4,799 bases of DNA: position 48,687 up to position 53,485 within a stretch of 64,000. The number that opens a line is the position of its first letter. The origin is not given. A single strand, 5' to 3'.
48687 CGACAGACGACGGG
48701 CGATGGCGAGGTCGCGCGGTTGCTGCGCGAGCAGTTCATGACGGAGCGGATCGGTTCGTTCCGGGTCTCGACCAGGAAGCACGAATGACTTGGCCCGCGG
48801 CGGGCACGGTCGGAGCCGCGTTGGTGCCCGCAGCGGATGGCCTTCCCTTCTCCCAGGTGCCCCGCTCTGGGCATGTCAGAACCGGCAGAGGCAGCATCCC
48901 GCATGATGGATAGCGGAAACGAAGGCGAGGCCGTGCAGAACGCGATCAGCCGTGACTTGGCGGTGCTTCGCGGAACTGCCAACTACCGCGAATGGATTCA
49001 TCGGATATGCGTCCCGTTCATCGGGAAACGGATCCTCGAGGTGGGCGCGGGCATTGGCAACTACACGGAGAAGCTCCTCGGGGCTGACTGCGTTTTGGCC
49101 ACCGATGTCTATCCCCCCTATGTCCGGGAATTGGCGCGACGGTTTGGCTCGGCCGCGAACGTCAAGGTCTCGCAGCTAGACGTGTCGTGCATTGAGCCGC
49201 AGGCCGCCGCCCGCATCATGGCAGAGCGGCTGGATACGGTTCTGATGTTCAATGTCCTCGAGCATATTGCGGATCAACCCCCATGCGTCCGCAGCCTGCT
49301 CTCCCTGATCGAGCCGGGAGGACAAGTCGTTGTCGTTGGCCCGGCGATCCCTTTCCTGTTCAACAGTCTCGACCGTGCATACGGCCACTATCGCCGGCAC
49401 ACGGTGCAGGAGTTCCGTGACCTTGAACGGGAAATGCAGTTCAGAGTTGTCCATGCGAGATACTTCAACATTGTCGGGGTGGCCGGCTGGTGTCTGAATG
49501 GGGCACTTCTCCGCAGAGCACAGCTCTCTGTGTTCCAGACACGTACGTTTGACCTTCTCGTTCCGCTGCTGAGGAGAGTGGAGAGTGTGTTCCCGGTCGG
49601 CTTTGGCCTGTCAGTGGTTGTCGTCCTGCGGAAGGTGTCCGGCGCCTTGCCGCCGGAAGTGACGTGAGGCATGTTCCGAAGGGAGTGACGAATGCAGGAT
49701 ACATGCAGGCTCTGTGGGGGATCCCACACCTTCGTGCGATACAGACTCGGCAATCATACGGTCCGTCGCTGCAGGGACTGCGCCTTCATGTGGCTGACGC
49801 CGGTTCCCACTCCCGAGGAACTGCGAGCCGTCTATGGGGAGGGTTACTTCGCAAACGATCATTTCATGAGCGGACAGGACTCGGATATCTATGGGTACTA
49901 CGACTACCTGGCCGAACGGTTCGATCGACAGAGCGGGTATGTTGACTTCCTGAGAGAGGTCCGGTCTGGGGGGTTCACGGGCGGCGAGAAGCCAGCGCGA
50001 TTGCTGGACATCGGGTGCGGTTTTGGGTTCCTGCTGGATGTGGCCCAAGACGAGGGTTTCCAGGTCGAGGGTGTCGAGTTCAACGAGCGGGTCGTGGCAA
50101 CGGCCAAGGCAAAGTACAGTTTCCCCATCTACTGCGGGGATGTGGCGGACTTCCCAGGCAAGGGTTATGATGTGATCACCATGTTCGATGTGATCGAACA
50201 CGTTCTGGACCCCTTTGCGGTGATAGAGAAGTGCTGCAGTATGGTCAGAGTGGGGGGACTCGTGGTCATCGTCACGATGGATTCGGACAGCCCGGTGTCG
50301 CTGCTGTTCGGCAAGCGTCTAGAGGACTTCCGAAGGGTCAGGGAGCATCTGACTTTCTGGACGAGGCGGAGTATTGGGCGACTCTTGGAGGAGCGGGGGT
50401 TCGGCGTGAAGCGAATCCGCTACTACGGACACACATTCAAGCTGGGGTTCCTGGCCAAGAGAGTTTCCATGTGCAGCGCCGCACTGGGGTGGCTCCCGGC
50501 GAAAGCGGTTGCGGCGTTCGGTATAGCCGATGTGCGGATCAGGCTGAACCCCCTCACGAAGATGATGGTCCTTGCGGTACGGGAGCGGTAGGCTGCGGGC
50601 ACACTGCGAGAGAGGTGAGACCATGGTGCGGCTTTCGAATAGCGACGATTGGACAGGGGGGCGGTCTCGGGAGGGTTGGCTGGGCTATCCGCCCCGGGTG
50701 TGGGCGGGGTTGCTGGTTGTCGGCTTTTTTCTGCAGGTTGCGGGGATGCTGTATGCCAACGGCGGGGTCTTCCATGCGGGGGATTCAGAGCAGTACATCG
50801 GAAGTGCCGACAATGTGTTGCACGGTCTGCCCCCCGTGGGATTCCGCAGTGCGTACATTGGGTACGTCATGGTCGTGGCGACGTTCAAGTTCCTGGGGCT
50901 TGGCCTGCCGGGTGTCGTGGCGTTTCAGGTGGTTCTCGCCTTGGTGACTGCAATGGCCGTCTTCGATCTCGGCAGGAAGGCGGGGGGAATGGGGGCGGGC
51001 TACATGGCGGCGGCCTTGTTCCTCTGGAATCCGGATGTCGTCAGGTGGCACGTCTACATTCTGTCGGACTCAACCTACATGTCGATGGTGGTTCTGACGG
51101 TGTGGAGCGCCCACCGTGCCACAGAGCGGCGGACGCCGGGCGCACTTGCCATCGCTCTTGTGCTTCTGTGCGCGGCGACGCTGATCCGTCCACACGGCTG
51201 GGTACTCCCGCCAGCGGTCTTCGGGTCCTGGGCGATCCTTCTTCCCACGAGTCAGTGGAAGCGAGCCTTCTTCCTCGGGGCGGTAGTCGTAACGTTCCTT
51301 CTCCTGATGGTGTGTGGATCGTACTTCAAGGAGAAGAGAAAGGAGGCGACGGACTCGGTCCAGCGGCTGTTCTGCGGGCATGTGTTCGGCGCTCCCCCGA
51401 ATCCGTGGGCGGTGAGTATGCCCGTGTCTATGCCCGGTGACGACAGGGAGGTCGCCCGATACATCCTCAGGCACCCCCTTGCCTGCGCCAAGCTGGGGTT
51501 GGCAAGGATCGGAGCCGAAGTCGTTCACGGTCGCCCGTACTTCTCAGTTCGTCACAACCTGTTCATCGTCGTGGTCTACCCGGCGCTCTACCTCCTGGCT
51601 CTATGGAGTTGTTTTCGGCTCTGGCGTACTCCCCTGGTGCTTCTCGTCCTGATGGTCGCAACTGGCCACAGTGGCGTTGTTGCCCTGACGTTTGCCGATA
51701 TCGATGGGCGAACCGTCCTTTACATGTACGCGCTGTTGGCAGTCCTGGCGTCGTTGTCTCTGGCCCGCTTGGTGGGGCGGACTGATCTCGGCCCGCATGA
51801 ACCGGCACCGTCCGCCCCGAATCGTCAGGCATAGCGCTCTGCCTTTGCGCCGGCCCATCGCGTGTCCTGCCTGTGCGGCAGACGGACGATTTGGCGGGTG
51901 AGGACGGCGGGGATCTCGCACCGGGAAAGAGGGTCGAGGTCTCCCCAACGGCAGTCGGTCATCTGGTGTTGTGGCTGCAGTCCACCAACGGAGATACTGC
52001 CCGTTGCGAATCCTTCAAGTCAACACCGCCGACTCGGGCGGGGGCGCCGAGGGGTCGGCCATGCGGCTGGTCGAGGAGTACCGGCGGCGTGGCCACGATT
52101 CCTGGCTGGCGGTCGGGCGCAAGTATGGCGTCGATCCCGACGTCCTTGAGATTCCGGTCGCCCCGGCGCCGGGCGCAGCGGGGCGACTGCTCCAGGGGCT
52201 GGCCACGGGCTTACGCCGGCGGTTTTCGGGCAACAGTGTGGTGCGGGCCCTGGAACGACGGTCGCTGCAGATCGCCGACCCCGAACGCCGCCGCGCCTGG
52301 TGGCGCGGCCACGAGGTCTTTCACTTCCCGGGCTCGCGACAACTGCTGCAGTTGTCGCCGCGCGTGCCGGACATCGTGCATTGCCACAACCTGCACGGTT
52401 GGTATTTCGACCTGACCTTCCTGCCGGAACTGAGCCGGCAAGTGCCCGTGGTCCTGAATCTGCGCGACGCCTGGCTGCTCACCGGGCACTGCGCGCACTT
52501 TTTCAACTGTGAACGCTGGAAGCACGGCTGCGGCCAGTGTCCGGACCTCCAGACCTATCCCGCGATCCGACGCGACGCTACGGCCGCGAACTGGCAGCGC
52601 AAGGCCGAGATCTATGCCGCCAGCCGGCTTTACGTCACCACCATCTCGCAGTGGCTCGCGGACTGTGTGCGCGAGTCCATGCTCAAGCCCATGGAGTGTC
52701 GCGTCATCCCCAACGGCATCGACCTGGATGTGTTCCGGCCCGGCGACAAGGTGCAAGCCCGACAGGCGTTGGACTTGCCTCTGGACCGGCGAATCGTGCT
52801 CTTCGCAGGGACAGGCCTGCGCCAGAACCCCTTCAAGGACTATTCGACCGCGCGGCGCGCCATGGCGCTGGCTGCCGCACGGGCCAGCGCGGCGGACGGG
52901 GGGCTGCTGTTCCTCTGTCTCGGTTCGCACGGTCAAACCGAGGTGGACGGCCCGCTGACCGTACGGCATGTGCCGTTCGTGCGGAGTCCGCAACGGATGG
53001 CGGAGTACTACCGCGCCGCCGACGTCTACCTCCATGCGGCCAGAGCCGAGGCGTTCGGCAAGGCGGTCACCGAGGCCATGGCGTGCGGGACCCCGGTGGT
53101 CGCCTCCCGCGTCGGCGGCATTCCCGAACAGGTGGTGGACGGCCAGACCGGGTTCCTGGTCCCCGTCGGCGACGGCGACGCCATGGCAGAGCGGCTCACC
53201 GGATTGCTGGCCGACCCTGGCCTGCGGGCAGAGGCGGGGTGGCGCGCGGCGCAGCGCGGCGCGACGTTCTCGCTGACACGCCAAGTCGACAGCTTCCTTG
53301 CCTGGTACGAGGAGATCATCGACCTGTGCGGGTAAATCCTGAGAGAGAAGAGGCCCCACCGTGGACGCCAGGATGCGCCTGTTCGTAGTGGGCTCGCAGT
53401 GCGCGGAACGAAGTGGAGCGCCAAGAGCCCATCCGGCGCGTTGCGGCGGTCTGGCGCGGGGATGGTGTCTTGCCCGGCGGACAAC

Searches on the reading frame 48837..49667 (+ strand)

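Call 73: search_protein_families(library=pfam, proteins=[window:48837-49667:+], max_evalue=0.00001)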
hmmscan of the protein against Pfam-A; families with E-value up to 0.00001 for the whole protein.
window:48837-49667:+ (276 aa): 4 families
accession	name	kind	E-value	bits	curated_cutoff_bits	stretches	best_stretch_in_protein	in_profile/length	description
PF13489.12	Methyltransf_23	-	6e-12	46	27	1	50-206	9-163/164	Methyltransferase domain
PF08242.18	Methyltransf_12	-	7.9e-11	43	30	1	67-163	1-97/98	Methyltransferase domain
PF13649.12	Methyltransf_25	-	2.2e-07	31.9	27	1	66-162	1-97/97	Methyltransferase domain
PF08241.18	Methyltransf_11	-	4.1e-07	31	21.2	1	67-166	1-95/95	Methyltransferase domain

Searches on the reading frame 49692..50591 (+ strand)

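Call 73: search_protein_families(library=pfam, proteins=[window:49692-50591:+], max_evalue=0.00001)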
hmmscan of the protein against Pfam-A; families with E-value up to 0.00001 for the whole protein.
window:49692-50591:+ (299 aa): 5 families
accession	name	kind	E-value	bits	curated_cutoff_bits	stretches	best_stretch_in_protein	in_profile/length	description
PF13489.12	Methyltransf_23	-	6.4e-26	91.5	27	1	98-238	20-160/164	Methyltransferase domain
PF08241.18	Methyltransf_11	-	4e-13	50.3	21.2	1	105-193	1-95/95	Methyltransferase domain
PF08242.18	Methyltransf_12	-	1.1e-09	39.3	30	1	105-190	1-97/98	Methyltransferase domain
PF13649.12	Methyltransf_25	-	1.7e-09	38.7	27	1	105-189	2-97/97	Methyltransferase domain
PF13847.12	Methyltransf_31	-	2.9e-09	37.2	27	1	102-208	5-120/145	Methyltransferase domain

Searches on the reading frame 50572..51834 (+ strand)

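Call 73: search_protein_families(library=pfam, proteins=[window:50572-51834:+], max_evalue=0.00001)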
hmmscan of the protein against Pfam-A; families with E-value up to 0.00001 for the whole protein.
window:50572-51834:+ (420 aa): 1 family
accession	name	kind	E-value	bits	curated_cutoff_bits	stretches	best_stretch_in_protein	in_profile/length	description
PF13231.12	PMT_2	-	9e-08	32.9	26.1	1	109-245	18-154/160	Dolichyl-phosphate-mannose-protein mannosyltransferase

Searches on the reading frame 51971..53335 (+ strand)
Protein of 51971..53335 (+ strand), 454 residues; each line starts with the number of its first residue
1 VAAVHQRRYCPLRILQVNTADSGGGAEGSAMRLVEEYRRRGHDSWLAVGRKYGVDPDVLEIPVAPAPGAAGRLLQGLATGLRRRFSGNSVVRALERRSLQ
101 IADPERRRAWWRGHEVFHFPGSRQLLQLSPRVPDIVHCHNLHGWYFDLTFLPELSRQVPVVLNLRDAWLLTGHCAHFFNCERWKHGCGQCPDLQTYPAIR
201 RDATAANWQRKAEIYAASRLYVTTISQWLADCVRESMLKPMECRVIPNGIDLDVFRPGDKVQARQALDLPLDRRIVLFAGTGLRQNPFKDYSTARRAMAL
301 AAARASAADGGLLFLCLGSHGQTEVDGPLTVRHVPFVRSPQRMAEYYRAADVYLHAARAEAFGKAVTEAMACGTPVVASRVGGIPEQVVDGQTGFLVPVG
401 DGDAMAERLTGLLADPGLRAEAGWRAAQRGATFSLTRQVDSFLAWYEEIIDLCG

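Call 73: search_protein_families(library=pfam, proteins=[window:51971-53335:+], max_evalue=0.00001)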
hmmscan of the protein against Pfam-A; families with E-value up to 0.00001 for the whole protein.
window:51971-53335:+ (454 aa): 5 families
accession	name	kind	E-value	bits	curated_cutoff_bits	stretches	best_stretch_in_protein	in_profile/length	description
PF00534.26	Glycos_transf_1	-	1.3e-24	87.1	26.4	1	334-427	78-170/172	Glycosyl transferases group 1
PF13692.12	Glyco_trans_1_4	-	1.7e-23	83.9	27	1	276-415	4-142/142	Glycosyl transferases group 1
PF13439.12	Glyco_transf_4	-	1.8e-11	44.8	28.5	1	24-253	2-169/170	Glycosyltransferase Family 4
PF13524.12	Glyco_trans_1_2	-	5.2e-10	39.9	25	1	306-429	12-128/144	Glycosyl transferase-like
PF20706.3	GT4-conflict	-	2.6e-09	37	26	1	326-388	257-320/385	Family 4 Glycosyltransferase in conflict systems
